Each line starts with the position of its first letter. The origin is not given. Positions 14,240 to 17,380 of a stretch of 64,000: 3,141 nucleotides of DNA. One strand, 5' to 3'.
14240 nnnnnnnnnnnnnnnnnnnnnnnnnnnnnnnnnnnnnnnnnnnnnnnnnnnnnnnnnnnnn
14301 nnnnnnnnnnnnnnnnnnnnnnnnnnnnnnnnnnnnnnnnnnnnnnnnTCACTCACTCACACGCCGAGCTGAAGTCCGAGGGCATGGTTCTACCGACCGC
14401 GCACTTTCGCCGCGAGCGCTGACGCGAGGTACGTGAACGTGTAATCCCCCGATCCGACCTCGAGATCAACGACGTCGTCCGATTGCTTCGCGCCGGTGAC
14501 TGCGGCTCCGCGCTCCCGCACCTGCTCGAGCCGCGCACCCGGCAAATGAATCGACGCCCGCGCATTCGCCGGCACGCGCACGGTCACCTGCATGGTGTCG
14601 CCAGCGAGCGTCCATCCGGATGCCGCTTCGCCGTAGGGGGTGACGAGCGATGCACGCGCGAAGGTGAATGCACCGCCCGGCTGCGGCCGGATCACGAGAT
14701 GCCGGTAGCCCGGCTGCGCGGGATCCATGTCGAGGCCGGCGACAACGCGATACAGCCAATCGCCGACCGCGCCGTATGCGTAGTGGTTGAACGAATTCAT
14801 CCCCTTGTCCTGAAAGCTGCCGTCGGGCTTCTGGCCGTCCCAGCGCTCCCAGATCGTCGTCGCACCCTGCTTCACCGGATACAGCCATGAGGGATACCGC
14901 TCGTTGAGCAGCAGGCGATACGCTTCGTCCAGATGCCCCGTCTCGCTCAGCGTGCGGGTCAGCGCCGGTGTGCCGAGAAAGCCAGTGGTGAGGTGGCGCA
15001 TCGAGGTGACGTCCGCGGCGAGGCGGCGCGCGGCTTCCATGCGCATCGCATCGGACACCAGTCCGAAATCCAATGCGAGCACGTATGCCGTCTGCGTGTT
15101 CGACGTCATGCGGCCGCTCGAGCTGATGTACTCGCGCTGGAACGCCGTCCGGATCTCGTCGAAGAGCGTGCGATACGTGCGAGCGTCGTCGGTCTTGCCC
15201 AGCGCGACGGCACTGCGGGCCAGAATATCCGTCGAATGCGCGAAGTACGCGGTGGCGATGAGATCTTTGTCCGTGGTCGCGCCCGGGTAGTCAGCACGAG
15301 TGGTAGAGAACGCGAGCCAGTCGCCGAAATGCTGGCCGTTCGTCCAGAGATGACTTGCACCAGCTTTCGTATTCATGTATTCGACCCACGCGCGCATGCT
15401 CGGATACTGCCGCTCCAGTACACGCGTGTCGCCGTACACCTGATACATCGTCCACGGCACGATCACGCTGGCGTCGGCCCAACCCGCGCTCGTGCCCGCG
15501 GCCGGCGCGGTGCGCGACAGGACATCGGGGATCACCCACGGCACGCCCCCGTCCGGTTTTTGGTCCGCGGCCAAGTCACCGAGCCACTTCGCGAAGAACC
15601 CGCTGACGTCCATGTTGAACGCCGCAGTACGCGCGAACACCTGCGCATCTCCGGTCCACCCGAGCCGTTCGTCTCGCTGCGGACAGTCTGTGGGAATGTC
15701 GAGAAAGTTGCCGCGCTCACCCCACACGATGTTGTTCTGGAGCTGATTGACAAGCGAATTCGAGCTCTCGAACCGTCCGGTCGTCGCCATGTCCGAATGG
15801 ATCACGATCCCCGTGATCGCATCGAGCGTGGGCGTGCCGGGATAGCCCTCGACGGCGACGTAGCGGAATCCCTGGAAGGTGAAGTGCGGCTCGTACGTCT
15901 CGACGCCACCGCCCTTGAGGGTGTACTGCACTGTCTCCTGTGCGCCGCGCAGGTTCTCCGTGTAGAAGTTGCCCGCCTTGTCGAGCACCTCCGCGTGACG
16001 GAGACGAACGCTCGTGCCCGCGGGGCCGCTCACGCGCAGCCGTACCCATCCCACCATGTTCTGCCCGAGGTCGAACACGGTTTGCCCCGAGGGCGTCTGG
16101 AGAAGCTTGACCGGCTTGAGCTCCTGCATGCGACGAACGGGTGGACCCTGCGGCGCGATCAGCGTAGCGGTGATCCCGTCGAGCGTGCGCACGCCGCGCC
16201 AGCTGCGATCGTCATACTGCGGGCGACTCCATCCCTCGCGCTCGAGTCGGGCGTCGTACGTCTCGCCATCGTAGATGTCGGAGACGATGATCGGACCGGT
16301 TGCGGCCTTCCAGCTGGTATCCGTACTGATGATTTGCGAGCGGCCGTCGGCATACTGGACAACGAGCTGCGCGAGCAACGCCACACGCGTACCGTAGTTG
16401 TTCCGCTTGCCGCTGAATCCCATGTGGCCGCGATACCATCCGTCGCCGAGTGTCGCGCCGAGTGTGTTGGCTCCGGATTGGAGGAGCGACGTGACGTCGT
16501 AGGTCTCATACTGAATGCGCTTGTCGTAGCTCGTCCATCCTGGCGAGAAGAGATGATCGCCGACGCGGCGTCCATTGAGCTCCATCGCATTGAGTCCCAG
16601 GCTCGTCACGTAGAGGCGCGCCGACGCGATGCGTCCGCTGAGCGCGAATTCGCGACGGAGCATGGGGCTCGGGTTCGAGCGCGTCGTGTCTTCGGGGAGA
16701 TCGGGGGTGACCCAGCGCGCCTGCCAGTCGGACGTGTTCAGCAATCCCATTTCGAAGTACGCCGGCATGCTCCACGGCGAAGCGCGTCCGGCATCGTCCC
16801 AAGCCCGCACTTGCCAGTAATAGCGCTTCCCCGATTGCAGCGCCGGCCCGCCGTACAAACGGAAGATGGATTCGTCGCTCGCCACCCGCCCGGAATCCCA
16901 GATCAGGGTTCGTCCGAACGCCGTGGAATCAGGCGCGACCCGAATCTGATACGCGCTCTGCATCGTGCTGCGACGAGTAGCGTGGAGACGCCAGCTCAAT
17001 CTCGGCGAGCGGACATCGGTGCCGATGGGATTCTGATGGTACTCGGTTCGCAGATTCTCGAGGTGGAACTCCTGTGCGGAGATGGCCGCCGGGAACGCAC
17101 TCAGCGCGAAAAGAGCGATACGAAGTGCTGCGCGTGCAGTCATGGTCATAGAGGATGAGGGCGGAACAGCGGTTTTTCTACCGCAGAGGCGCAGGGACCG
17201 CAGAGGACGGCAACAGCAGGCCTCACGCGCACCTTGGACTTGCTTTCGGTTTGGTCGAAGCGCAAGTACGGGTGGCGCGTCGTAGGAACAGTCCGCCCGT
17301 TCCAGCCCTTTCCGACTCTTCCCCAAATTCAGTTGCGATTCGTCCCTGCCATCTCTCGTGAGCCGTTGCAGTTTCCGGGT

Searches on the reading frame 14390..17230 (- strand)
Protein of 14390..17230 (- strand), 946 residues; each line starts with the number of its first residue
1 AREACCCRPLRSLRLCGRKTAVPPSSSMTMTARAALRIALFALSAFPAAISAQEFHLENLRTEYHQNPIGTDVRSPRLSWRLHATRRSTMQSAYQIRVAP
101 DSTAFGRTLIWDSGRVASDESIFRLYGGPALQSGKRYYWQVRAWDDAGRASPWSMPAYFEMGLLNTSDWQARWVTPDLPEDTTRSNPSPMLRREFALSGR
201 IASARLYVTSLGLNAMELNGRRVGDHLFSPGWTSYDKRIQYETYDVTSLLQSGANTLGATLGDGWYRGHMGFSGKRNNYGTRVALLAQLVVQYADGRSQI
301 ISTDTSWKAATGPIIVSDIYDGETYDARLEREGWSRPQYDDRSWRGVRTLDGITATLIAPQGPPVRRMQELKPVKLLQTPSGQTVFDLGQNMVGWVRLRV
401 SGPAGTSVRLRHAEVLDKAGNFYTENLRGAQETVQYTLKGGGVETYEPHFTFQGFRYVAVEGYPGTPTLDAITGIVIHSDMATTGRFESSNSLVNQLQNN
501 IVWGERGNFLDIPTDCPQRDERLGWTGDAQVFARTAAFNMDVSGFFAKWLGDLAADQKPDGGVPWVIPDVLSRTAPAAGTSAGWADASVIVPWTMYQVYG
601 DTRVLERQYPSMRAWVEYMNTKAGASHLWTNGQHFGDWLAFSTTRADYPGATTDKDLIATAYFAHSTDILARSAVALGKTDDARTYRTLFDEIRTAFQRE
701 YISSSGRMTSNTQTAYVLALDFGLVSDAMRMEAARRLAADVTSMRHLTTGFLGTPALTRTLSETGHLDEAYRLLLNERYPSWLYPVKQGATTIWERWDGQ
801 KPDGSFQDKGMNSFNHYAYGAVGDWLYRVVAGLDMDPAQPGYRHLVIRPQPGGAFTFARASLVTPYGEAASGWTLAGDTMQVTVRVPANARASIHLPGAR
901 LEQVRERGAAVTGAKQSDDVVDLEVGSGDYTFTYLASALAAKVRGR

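Call 35: search_protein_families(library=pfam, proteins=[window:14390-17230:-], max_evalue=0.001)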
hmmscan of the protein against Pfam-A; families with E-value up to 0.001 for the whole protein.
window:14390-17230:- (946 aa): 5 families
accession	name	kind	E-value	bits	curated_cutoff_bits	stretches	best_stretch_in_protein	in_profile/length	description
PF17389.8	Bac_rhamnosid6H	-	9.6e-126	420.1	24.5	1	483-830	2-339/339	Bacterial alpha-L-rhamnosidase 6 hairpin glycosidase domain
PF08531.16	Bac_rhamnosid_N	-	1.6e-67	227.1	25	1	200-369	2-172/172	Alpha-L-rhamnosidase N-terminal domain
PF25788.1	Ig_Rha78A_N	-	1.6e-39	134.8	27.4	1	58-165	2-105/105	Rha78A-like, N-terminal immunoglobulin domain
PF05592.18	Bac_rhamnosid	-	4.5e-36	123.3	22.2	1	378-478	2-102/102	Bacterial alpha-L-rhamnosidase concanavalin-like domain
PF17390.7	Bac_rhamnosid_C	-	1.5e-19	70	22.1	1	836-906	3-73/78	Bacterial alpha-L-rhamnosidase C-terminal domain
